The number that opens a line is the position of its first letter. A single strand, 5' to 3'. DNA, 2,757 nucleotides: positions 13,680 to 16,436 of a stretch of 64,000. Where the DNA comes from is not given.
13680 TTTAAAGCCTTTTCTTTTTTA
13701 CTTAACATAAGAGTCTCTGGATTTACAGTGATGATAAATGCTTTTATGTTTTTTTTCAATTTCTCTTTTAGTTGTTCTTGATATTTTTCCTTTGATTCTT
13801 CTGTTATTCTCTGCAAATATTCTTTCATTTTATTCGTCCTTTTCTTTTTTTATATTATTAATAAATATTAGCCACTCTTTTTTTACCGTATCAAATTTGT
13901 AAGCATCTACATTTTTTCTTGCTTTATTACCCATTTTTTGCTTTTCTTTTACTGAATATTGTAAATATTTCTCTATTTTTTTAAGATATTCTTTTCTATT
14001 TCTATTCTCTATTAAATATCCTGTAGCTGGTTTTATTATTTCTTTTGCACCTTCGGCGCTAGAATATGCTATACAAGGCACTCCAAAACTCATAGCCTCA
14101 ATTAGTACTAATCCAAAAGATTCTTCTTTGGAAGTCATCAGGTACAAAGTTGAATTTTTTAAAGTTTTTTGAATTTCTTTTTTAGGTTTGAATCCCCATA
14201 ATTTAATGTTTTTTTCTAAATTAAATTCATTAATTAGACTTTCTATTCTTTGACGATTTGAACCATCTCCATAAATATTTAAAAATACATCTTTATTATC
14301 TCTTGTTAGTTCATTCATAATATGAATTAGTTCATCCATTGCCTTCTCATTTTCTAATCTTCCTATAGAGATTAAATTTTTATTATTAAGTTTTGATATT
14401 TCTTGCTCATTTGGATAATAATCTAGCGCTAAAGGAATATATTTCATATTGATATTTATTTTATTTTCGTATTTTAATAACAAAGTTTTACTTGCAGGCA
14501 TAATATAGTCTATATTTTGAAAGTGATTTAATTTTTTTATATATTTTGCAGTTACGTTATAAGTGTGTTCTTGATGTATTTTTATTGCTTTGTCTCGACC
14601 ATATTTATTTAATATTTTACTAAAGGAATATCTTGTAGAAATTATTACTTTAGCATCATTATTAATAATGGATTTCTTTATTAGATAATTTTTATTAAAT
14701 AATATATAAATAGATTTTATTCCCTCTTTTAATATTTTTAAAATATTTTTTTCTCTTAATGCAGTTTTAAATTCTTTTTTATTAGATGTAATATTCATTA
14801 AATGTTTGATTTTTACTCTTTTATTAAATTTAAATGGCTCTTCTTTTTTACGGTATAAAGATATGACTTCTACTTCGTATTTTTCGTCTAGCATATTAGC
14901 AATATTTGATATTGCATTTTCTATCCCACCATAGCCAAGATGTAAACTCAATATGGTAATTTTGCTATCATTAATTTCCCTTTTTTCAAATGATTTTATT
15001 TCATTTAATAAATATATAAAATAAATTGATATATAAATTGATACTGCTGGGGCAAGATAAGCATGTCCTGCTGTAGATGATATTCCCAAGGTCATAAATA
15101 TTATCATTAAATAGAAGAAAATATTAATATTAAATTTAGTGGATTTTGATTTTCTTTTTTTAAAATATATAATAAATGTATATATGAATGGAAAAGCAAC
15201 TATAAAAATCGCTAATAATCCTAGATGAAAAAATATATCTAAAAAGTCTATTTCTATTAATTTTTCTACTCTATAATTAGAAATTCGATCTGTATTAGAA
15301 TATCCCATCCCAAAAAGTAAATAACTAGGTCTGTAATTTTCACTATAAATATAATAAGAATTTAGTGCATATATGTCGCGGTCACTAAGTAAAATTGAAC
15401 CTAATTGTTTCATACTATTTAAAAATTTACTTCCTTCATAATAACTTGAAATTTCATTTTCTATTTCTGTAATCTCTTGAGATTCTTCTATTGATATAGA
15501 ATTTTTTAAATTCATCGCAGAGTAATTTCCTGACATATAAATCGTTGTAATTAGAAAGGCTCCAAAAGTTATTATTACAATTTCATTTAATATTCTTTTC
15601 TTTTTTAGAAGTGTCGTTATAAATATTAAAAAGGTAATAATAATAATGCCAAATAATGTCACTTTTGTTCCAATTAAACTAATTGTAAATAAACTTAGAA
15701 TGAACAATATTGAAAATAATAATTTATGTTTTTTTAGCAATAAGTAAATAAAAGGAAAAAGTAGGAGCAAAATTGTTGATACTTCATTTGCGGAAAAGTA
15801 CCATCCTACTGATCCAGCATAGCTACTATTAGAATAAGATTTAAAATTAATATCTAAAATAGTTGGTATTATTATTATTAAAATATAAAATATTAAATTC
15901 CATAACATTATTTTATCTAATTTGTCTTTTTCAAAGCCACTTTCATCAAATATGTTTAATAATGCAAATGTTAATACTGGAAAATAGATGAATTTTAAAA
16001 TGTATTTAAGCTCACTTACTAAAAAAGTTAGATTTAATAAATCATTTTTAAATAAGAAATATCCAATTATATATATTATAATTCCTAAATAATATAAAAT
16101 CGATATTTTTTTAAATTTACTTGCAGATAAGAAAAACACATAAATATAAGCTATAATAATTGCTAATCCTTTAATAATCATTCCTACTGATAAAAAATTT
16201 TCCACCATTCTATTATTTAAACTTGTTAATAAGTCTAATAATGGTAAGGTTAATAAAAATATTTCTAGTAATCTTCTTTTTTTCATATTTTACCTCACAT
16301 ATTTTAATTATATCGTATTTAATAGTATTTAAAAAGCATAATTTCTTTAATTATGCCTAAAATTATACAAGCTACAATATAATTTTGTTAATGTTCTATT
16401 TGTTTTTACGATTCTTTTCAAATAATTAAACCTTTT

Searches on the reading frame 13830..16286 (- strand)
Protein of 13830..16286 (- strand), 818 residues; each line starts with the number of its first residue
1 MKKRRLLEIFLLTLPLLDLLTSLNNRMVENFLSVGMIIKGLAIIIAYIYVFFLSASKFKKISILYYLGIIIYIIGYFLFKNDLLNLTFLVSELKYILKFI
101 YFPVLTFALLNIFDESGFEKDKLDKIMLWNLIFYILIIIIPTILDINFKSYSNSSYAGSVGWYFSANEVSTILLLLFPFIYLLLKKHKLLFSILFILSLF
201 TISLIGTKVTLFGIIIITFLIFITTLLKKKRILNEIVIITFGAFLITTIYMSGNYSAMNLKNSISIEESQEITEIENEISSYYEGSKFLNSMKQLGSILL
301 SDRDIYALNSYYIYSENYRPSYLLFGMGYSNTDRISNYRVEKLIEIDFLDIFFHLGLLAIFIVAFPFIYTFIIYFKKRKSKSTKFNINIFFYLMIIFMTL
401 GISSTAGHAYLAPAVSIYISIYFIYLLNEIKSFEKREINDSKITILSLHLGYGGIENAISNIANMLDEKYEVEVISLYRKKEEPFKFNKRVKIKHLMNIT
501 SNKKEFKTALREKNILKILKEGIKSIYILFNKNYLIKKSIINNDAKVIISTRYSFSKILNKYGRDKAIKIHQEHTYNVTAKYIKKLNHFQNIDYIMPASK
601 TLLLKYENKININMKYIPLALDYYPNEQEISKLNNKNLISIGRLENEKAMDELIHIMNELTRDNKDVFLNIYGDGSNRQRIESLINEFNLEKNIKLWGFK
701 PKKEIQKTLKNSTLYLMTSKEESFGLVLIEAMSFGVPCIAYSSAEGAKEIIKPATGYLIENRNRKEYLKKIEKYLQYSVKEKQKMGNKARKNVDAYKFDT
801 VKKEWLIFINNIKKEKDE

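Call 63: search_protein_families(library=ncbifam, proteins=[window:13830-16286:-])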
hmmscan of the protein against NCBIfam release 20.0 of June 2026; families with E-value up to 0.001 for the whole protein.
window:13830-16286:- (818 aa): 29 families (the best 25 are shown)
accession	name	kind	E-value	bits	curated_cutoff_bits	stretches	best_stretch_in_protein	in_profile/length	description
NF047880.1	glyco_SdgA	exception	3.4e-30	105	800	1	486-808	165-486/488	serine-aspartate repeat adhesin O-glycosyltransferase SdgA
NF047881.1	glyco_SdgB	exception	3.4e-25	88.7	800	1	577-809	263-493/496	serine-aspartate repeat adhesin O-glycosyltransferase SdgB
NF041876.1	EPS_EpsE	equivalog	1.5e-24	87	400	1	634-795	213-378/389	exopolysaccharide biosynthesis GT4 family glycosyltransferase EpsE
NF007396.0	PRK09922.1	equivalog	2e-24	86.1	385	1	442-787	4-337/361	lipopolysaccharide 1,6-galactosyltransferase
TIGR03999.1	thiol_BshA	equivalog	6.1e-23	81.3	273.7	1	532-801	90-362/375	N-acetyl-alpha-D-glucosaminyl L-malate synthase BshA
TIGR03088.1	stp2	hypoth_equivalog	1.3e-21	77.1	409.05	1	448-795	9-355/374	TIGR03088 family PEP-CTERM/XrtA system glycosyltransferase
TIGR02918.1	TIGR02918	equivalog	1.4e-19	70.2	574.6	1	632-811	316-499/500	accessory Sec system glycosyltransferase GtfA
NF050063.1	ProtGlycPglJ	equivalog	1.2e-18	67.5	500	1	442-802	3-354/363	N-acetylgalactosamine-N,N'-diacetylbacillosaminyl-diphospho-undecaprenol 4-alpha-N-acetylgalactosaminyltransferase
TIGR04005.1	wcaL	equivalog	1.7e-14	53.5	537.6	1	637-795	224-388/406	colanic acid biosynthesis glycosyltransferase WcaL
NF053787.1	GlcN_PG_synth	equivalog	2.8e-14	52.8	480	1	634-802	196-349/361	N-acetylglucosaminyl phosphatidylglycerol synthase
NF050056.1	ProtGlycPglH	equivalog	5.9e-14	51.9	600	1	442-813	2-354/354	GalNAc-alpha-(1->4)-GalNAc-alpha-(1->3)-diNAcBac-PP-undecaprenol alpha-1,4-N-acetyl-D-galactosaminyltransferase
NF047684.1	TeichurnBiosyTuaC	equivalog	1.7e-13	50.3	550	1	591-790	164-367/391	teichuronic acid biosynthesis protein TuaC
NF038255.1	exopoly_VpsD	equivalog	5.8e-13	48.5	300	1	604-742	171-313/381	VpsD family glycosyltransferase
TIGR03449.1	mycothiol_MshA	equivalog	7.3e-13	48.2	462.5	1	636-801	221-392/406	D-inositol-3-phosphate glycosyltransferase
NF038295.1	EPS_HpsP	equivalog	3.6e-12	46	550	1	634-807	206-382/388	hormogonium polysaccharide biosynthesis glycosyltransferase HpsP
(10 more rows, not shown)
